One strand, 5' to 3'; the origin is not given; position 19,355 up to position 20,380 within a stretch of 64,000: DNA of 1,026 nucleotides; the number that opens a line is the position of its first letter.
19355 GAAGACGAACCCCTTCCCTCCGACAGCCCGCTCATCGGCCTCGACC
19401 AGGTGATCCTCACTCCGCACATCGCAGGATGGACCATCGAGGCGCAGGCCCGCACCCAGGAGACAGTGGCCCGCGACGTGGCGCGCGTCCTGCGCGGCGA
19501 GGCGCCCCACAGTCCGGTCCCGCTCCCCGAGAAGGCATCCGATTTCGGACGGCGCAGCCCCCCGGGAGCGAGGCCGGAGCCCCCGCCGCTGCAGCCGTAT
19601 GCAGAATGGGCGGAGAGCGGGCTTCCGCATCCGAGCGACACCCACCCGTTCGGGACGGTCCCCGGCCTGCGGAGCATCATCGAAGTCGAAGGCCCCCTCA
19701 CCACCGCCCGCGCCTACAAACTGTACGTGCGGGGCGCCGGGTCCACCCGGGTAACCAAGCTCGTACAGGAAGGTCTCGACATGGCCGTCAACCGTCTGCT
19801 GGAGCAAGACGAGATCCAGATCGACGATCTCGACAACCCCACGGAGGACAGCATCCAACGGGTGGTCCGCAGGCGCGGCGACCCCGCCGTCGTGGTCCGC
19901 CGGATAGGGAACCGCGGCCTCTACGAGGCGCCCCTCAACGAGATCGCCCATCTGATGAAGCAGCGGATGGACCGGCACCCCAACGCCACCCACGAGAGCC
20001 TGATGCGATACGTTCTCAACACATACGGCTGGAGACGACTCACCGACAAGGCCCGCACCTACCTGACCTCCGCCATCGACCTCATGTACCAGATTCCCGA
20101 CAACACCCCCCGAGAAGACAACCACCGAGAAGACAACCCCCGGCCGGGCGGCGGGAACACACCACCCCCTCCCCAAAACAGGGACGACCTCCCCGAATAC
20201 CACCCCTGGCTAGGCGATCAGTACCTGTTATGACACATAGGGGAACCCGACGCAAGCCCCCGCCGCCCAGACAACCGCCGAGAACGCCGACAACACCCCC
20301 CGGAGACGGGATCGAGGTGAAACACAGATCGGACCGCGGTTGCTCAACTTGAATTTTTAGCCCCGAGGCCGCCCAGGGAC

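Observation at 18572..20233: Metabolic dehydrogenase fused to a defence-helicase-type winged-helix domain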

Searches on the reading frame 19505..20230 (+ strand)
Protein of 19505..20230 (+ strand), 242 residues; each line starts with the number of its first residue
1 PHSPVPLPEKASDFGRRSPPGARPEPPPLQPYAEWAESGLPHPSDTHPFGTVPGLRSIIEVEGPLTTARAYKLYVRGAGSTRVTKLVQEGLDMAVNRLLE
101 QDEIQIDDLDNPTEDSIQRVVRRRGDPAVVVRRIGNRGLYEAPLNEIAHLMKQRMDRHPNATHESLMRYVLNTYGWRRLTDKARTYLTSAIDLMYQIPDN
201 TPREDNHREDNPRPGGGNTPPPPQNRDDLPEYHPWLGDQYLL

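Call 5: search_protein_families(library=pfam, proteins=[window:19505-20230:+], max_evalue=10)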
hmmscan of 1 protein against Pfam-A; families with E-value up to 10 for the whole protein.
seq(242 aa): 2 families
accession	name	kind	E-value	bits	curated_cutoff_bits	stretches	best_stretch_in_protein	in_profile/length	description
PF19276.4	HD_assoc_2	-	0.028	14.3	23.1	1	83-142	46-106/222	HD associated region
PF11784.13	DUF3320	-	0.086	13.3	25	1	56-88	17-49/50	Protein of unknown function (DUF3320)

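Call 6: search_protein_families(library=padloc, proteins=[window:19505-20230:+], max_evalue=10)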
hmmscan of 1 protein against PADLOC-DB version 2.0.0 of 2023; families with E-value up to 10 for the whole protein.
seq(242 aa): 1 family
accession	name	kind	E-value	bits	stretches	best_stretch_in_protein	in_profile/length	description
PDLC05009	PDC-S37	-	9.4e-08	28.3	1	55-194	1400-1533/1550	-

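Call 7: search_solved_structures(query=window:19505-20230:+, max_evalue=10, show_alignments=2)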
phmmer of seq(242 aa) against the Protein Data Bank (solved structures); distinct sequences matched with E-value up to 10: 9.
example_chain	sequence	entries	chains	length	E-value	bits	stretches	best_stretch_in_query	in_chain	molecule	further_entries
1mpt_A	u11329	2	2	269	0.16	14.9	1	45-138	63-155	M-PROTEASE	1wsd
1gci_A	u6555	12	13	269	0.16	14.8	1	45-138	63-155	SUBTILISIN | Subtilisin Savinase | SAVINASE (TM)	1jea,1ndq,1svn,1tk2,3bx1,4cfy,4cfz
5arb_A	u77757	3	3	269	0.17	14.8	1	45-138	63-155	SUBTILISIN SAVINASE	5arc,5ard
1q5p_A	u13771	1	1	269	0.2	14.5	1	45-139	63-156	Serine protease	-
1ah2_A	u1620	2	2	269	0.22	14.4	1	45-138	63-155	SERINE PROTEASE PB92 | SUBTILISIN SAVINASE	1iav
1c9m_A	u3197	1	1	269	0.27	14.1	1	45-138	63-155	SERINE PROTEASE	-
1c9j_A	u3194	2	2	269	0.38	13.6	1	45-138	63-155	SERINE PROTEASE | Subtilisin Savinase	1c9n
1st3_A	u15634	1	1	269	0.38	13.6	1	45-139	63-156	SUBTILISIN BL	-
1ndu_A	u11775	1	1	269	0.81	12.5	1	45-138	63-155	Subtilisin Savinase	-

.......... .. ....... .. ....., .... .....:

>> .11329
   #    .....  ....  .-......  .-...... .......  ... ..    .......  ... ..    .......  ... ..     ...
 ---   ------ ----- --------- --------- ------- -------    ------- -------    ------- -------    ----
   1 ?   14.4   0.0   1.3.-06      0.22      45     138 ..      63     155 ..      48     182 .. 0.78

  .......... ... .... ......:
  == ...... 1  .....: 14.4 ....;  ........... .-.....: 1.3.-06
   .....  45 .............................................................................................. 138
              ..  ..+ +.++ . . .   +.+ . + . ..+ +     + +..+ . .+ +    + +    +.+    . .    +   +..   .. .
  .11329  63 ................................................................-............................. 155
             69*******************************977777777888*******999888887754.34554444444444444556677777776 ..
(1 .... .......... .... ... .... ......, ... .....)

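Call 8: find_homologous_proteins(query=window:19589-20230:+, max_evalue=0.001)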
Query seq(214 aa) (214 aa): 6 proteins with E <= 0.001 among 197 candidates.
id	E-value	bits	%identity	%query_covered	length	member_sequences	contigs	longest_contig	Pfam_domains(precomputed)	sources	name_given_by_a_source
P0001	1.8e-67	245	65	79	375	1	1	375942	PF02826.26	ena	-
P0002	6.8e-67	244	67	77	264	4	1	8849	PF02826.26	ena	-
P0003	1.1e-66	243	65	79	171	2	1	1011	-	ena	-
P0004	1.1e-65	240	65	79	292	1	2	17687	PF02826.26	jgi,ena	-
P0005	3.3e-65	238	67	77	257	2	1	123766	-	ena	-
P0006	7.8e-31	126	54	57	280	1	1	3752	-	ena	-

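Call 10: find_encoding_contigs(protein=P0001, flank=10000, max_places=3)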
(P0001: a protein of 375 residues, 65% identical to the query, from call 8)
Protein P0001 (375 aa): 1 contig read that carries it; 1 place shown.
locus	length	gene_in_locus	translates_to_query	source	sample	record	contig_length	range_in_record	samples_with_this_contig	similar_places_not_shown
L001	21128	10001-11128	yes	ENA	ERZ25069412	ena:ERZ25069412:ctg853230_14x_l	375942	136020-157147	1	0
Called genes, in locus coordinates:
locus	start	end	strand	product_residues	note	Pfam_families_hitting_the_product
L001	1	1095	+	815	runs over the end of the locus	PF01266:DAO, PF16350:FAO_M, PF01571:GCV_T, PF08669:GCV_T_C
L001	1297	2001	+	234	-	PF06267:DUF1028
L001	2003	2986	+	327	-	PF00248:Aldo_ket_red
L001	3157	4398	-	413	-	PF04909:Amidohydro_2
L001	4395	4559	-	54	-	-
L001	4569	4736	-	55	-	PF02126:PTE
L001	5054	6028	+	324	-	PF01699:Na_Ca_ex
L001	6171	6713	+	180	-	PF04290:DctQ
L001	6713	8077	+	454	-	PF06808:DctM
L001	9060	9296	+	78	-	-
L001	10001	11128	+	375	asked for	PF02826:2-Hacid_dh_C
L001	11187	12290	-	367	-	PF00005:ABC_tran, PF08402:TOBE_2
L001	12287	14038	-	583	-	PF02129:Peptidase_S15, PF08530:PepX_C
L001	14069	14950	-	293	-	PF00528:BPD_transp_1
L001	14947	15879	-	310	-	PF00528:BPD_transp_1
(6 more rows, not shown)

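Call 11: find_encoding_contigs(protein=P0005, flank=10000, max_places=3)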
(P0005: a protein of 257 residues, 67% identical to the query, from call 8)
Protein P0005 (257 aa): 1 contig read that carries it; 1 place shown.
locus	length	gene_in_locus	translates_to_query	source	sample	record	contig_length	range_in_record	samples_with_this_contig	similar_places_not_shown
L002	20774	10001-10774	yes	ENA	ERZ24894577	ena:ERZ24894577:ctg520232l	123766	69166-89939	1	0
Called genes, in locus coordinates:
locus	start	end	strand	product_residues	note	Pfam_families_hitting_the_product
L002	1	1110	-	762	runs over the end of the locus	PF01315:Ald_Xan_dh_C, PF02738:MoCoBD_1, PF20256:MoCoBD_2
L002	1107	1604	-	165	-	PF00111:Fer2, PF01799:Fer2_2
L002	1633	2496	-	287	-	PF00941:FAD_binding_5, PF03450:CO_deh_flav_C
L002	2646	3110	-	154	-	PF00903:Glyoxalase, PF18029:Glyoxalase_6 (weak)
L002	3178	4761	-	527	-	PF00732:GMC_oxred_N, PF05199:GMC_oxred_C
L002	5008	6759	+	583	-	PF04326:SLFN_AlbA_2, PF13749:HATPase_c_4, PF22168:DIP2311-like_C (weak)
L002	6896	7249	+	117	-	-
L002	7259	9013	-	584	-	PF02463:SMC_N (faint), PF13175:AAA_15, PF13476:AAA_23, PF13175:AAA_15 (weak), PF13304:AAA_21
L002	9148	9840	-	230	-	-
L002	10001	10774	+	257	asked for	-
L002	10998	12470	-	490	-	PF02776:TPP_enzyme_N, PF00205:TPP_enzyme_M, PF02775:TPP_enzyme_C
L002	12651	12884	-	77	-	PF00364:Biotin_lipoyl, PF25919:BSH_CusB (weak)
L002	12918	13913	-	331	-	PF02779:Transket_pyr, PF02780:Transketolase_C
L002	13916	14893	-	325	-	PF00676:E1_dh, PF02775:TPP_enzyme_C (faint)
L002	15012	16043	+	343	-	PF01083:Cutinase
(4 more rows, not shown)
